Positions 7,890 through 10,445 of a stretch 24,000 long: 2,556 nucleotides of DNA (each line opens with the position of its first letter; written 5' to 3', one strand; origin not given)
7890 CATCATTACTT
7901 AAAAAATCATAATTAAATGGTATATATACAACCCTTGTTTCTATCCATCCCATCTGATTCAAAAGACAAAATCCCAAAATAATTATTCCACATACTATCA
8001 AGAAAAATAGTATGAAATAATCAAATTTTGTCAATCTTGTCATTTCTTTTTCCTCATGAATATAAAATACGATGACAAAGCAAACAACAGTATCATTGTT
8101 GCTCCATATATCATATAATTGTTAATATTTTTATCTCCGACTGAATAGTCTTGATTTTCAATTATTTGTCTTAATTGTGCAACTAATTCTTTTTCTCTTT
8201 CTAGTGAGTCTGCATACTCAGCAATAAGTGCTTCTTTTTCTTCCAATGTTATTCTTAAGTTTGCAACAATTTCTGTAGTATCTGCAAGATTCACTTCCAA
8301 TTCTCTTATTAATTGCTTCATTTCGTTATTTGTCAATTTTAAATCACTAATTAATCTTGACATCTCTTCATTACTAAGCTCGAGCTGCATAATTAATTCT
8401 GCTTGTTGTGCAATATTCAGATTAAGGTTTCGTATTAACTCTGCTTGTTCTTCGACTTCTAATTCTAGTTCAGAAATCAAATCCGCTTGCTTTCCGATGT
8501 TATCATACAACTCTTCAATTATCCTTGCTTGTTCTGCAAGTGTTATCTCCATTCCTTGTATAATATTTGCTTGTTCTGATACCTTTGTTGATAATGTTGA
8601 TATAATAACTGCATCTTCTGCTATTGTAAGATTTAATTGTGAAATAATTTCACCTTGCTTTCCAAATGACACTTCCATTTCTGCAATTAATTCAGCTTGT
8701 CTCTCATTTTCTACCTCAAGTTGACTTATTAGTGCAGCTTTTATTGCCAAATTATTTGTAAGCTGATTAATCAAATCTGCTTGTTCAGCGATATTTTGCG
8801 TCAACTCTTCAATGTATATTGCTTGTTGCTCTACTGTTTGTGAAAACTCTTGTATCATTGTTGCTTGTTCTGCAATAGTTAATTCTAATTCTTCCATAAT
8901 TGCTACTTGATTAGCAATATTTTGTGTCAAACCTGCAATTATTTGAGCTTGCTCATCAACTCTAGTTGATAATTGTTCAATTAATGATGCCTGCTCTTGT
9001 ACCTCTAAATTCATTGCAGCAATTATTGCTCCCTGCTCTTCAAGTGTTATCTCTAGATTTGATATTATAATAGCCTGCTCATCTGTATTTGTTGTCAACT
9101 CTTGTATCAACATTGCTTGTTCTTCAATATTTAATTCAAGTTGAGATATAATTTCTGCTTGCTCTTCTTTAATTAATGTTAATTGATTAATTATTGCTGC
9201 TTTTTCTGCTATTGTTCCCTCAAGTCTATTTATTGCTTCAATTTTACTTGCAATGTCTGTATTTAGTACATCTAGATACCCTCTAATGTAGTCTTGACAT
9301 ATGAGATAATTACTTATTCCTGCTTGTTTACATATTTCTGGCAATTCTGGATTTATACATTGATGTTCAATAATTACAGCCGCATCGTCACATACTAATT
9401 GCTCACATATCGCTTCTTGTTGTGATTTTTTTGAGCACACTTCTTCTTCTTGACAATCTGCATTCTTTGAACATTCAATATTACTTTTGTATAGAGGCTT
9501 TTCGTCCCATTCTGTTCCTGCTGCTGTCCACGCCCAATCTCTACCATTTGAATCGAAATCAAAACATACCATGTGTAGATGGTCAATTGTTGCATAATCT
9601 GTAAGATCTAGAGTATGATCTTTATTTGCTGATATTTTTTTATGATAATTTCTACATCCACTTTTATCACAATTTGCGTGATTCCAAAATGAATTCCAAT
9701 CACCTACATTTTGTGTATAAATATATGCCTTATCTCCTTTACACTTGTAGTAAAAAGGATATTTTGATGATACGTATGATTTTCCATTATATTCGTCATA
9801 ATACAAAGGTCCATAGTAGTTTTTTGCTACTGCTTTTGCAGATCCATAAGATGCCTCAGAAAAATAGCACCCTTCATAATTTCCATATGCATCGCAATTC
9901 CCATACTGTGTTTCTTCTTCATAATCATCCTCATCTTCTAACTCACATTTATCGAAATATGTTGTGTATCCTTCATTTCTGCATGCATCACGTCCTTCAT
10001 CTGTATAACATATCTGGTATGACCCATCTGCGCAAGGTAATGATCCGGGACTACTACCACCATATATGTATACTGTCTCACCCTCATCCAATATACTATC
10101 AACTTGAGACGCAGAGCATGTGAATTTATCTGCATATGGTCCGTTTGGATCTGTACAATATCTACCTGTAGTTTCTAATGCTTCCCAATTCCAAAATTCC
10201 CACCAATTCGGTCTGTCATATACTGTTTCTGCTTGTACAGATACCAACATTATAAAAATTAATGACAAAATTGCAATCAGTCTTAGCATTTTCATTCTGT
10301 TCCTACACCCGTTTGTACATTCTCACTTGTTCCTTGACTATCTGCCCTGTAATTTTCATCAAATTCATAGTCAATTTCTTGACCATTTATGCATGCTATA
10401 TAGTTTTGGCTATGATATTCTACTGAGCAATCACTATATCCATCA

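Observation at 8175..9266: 26 uninterrupted 14-residue repeats form a ~50-nm predicted coiled-coil stalk between a Cys-rich head and a membrane anchor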

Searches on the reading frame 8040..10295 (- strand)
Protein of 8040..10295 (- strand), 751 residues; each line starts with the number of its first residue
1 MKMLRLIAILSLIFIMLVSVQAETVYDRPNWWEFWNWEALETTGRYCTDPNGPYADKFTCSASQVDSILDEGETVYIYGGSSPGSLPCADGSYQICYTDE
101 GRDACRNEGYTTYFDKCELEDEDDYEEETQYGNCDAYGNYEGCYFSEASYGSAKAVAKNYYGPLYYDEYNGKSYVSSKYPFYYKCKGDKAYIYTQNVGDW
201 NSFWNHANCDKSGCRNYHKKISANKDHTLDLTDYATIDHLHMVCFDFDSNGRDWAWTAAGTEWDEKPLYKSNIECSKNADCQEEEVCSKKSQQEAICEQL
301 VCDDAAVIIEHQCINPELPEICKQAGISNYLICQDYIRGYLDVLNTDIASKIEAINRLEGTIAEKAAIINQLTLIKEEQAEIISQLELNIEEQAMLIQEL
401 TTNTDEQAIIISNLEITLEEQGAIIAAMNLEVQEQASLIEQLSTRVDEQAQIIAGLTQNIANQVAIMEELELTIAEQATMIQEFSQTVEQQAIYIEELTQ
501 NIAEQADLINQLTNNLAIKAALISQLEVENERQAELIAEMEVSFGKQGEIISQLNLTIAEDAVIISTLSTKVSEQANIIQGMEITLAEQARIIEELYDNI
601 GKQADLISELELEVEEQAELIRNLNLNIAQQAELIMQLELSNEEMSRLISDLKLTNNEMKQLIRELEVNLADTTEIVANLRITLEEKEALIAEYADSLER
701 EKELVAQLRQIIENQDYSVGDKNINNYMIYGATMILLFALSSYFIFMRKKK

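Call 5: search_protein_families(library=pfam, proteins=[window:8040-10295:-], max_evalue=0.01)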
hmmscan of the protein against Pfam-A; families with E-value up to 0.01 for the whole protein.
window:8040-10295:- (751 aa): 2 families
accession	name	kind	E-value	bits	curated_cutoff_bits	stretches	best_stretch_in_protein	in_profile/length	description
PF07544.18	Med9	-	0.00014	22.3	26.9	0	642-710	21-78/80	RNA polymerase II transcription mediator complex subunit 9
PF01666.22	DX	-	0.004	18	25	0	266-297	40-72/76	DX module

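Call 8: find_homologous_proteins(query=window:8040-10295:-, max_evalue=0.001)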
Query window:8040-10295:- (751 aa): 4 proteins with E <= 0.001 among 5702 candidates.
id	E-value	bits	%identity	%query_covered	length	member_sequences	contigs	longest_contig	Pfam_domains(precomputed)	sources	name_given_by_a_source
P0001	1.8e-70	257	39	64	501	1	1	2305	-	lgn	-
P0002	5.6e-33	133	42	32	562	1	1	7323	-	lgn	-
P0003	6.6e-22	96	40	30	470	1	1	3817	-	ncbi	-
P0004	1.9e-19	88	39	24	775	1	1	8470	-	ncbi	-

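Call 10: find_encoding_contigs(protein=window:8040-10295:-, flank=10000, max_places=4)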
Protein window:8040-10295:- (751 aa): 1 contig read that carries it; 1 place shown.
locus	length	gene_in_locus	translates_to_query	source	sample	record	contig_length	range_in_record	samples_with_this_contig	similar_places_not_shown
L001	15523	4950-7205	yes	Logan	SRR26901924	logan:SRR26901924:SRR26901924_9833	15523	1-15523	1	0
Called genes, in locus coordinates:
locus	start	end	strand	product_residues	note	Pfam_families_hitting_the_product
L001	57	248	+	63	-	-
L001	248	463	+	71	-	-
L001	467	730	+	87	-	-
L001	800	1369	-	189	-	-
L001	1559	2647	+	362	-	-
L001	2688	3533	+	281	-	-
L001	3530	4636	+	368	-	-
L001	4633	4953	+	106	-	-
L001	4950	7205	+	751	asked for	-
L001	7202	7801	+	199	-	-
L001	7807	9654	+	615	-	PF26986:Cap_depo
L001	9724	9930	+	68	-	-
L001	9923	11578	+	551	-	-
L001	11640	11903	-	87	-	-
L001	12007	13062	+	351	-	-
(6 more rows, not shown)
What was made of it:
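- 8040..10295 (-): Whole gene: 751-aa type I membrane protein (head, neck, stalk, TM anchor). The identical protein is on Logan contig SRR26901924_9833 (call 10).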

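Call 11: search_solved_structures(query=window:8040-10295:-, max_evalue=1, show_alignments=2)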
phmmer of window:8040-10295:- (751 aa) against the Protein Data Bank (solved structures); distinct sequences matched with E-value up to 1: 15.
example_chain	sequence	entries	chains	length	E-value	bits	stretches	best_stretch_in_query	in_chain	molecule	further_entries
3zbh_A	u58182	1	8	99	0.14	14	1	420-505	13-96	ESXA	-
8qae_A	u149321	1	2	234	0.15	13.9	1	356-517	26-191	sc-apCC-6-SLLA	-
1zke_A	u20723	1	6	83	0.21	13.5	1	643-711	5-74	Hypothetical protein HP1531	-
8jhz_B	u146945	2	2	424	0.39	12.6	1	5-149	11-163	Transmembrane protease serine 2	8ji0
6qld_H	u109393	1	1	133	0.39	12.6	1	375-454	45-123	Inner kinetochore subunit MCM16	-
10dq_H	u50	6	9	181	0.41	12.5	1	376-457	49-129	Inner kinetochore subunit MCM16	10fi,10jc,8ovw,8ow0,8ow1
3lkv_A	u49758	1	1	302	0.43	12.4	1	432-537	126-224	uncharacterized CONSERVED DOMAIN PROTEIN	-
6qle_H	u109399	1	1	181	0.47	12.3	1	376-454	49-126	Central kinetochore subunit MCM16,Central kinetochore subunit MCM16,Inner kinetochore subu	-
4jeh_B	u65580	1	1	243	0.62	11.9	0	347-405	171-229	Syntaxin-1A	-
6oua_H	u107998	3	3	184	0.62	11.9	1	376-457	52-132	Inner kinetochore subunit MCM16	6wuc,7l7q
1ja3_A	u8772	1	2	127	0.68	11.8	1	182-273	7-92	MHC class I recognition receptor Ly49I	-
7xsj_B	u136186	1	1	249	0.69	11.7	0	347-405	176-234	Syntaxin-1A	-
5dn6_G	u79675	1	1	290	0.72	11.7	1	319-454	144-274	ATP synthase gamma chain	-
3j96_L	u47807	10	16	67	0.79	11.6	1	347-404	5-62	Syntaxin-1A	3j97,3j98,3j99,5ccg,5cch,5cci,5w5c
9ojz_G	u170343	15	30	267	0.94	11.3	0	347-405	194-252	Syntaxin-1A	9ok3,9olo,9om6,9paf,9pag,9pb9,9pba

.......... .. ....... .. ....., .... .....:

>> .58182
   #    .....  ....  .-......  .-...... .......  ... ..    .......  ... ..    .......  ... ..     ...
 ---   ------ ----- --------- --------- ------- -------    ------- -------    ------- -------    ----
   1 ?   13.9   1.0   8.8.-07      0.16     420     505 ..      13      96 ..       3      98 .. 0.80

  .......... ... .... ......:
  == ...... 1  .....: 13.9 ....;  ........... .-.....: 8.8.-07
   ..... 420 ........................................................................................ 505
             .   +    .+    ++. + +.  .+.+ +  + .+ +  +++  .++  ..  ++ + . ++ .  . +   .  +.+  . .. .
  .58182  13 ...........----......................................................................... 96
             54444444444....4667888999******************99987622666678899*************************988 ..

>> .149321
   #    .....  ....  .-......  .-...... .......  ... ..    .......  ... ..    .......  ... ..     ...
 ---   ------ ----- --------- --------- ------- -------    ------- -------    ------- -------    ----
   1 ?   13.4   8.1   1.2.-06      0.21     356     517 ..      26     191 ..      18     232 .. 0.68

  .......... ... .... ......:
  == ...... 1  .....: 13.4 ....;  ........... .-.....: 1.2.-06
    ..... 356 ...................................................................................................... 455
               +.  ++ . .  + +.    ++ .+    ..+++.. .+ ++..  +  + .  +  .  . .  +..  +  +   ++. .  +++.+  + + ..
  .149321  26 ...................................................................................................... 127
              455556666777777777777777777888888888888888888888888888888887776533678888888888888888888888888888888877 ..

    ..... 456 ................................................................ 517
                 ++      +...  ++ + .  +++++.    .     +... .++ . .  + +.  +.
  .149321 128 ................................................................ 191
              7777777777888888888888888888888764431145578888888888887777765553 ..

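Call 13: search_protein_families(library=phrogs, proteins=[window:8040-10295:-], max_evalue=0.01)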
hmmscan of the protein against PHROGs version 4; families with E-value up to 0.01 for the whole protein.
window:8040-10295:- (751 aa): 0 families

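Call 16: find_encoding_contigs(protein=P0004, flank=10000, max_places=3)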
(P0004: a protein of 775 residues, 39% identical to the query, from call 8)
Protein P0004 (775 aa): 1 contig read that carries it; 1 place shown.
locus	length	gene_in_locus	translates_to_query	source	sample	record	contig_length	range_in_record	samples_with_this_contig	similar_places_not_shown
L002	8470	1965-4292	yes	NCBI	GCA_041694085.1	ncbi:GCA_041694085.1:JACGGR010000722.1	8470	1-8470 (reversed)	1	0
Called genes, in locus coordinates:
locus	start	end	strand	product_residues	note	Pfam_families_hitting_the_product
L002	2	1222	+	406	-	?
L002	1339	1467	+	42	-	-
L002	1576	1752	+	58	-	-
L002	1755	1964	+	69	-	-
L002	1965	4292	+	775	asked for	-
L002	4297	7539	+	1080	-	PF13385:Laminin_G_3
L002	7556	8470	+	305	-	?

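Call 17: find_encoding_contigs(protein=P0003, flank=10000, max_places=3)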
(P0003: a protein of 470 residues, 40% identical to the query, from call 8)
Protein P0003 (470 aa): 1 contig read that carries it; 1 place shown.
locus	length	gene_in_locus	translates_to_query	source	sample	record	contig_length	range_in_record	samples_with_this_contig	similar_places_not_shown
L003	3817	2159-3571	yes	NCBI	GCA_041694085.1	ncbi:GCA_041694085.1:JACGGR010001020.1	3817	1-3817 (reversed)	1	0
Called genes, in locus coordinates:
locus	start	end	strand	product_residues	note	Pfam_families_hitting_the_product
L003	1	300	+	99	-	?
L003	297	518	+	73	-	-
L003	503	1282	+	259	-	-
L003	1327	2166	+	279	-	-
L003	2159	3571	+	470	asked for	-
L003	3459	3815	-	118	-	?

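Call 22: search_protein_representatives(protein=window:8040-10295:-)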
Query: 751 residues. Proteins with E-value up to 0.001 (for the whole library): 234; up to 1e-10: 138; up to 1e-30: 59. The best 150 are listed.
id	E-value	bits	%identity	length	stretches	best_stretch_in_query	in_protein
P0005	2.4e-75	271.1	39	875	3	341-668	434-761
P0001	5.7e-71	256.6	43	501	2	132-373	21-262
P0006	6.7e-71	256.4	40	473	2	134-408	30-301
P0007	2.1e-67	244.9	38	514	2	134-442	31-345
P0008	9.7e-67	242.7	34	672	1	93-701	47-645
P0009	3.3e-61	224.4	41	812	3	369-603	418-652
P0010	1.6e-59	218.8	38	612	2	377-668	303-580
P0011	1.7e-59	218.7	38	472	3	128-439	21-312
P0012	1.3e-58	215.8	39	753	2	378-661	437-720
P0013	1.9e-57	211.9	38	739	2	119-654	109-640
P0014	1.9e-55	205.4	41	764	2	297-617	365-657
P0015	4.1e-55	204.2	41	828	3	383-596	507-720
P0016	8.3e-55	203.2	38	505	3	132-447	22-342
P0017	6.5e-54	200.3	39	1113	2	275-684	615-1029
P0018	8.9e-53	196.5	39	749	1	352-750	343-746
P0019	1.0e-52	196.3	44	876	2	350-641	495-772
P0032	9.0e-46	173.4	33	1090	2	341-664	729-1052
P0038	4.3e-41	157.9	35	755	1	99-751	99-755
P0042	2.1e-38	149.0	41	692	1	358-677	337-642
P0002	1.8e-33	132.7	41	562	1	411-654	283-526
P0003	2.1e-22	96.1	44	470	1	340-528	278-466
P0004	6.2e-20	88.0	44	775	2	491-616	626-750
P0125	1.5e-15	73.5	25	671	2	407-671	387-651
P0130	1.9e-13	66.5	33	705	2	341-496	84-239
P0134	5.8e-12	61.6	32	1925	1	403-657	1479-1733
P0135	1.2e-11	60.6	30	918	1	382-673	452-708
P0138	1.0e-10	57.5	28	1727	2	345-625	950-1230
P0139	1.3e-10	57.1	27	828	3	424-635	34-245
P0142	5.0e-10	55.2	28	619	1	365-604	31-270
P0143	7.0e-10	54.7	24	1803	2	363-643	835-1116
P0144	1.0e-09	54.2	31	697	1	338-555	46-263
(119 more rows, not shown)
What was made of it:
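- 234 cluster representatives at E<=1e-3 (call 22).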

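Call 38: search_dna_similar(query=window:8040-10295:-, collection=phages, mode=protein, max_evalue=0.001, max_rows=15)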
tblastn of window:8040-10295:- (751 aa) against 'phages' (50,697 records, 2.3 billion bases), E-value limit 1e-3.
No match.

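Call 43: find_encoding_contigs(protein=P0002, flank=10000, max_places=3)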
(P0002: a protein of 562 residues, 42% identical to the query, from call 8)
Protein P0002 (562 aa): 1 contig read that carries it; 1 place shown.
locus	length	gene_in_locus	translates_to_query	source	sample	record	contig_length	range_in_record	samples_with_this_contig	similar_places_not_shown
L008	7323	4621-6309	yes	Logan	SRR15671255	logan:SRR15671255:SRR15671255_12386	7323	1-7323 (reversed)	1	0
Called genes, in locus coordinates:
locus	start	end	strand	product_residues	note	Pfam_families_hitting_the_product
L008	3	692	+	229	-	?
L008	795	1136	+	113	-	-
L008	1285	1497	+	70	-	-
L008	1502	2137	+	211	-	-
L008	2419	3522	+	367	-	-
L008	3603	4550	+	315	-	-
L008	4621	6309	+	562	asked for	-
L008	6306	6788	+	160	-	-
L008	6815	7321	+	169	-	?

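Call 46: search_protein_families(library=pfam, proteins=[L008:3603-4550:+, L003:1327-2166:+, L008:6306-6788:+, L008:2419-3522:+], max_evalue=5)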
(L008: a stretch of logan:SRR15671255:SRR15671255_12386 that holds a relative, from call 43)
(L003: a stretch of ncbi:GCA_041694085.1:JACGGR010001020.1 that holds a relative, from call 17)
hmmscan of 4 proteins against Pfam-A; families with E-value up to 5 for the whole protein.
L008:3603-4550:+ (315 aa): 0 families

L003:1327-2166:+ (279 aa): 0 families

L008:6306-6788:+ (160 aa): 1 family
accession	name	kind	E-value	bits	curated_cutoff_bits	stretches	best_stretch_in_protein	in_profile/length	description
PF11375.13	DUF3177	-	0.034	14.4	25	1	8-118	11-126/189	Protein of unknown function (DUF3177)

L008:2419-3522:+ (367 aa): 2 families
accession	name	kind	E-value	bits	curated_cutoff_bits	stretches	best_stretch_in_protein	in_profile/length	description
PF07691.17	PA14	-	0.035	14.3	24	1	267-338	3-71/147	PA14 domain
PF14207.11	DpnD-PcfM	-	0.3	11.5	25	1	152-183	12-43/46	DpnD/PcfM-like protein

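Call 54: search_protein_families(library=pfam, alignment_id=A5, max_evalue=0.0001)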
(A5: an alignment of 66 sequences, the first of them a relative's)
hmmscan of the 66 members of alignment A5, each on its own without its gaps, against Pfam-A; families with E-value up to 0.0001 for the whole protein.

A. member 1, P0005 (875 aa): 0 families

B. families by the number of members that match (of 66 scanned): 6 families
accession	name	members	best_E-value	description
PF24517.2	CBM96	2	1.1e-23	Carbohydrate-binding module family 96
PF16808.10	PKcGMP_CC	2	1.7e-06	Coiled-coil N-terminus of cGMP-dependent protein kinase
PF05045.17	RgpF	1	1e-07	Rhamnan synthesis protein F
PF11328.14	DUF3130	1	1e-06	Protein of unknown function (DUF3130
PF12329.13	TMF_DNA_bd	1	3.7e-06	TATA element modulatory factor 1 DNA binding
PF09720.15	Unstab_antitox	1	6.8e-05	Putative addiction module component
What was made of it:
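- On Pfam SlyX (PF04102): None of the 66 family members hits at E<=1e-4 (call 54).
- Closest known: Pfam SlyX. Different: The window protein and 66 core family members do not hit SlyX or DUF16 at E<=1e-4 (calls 5, 54).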
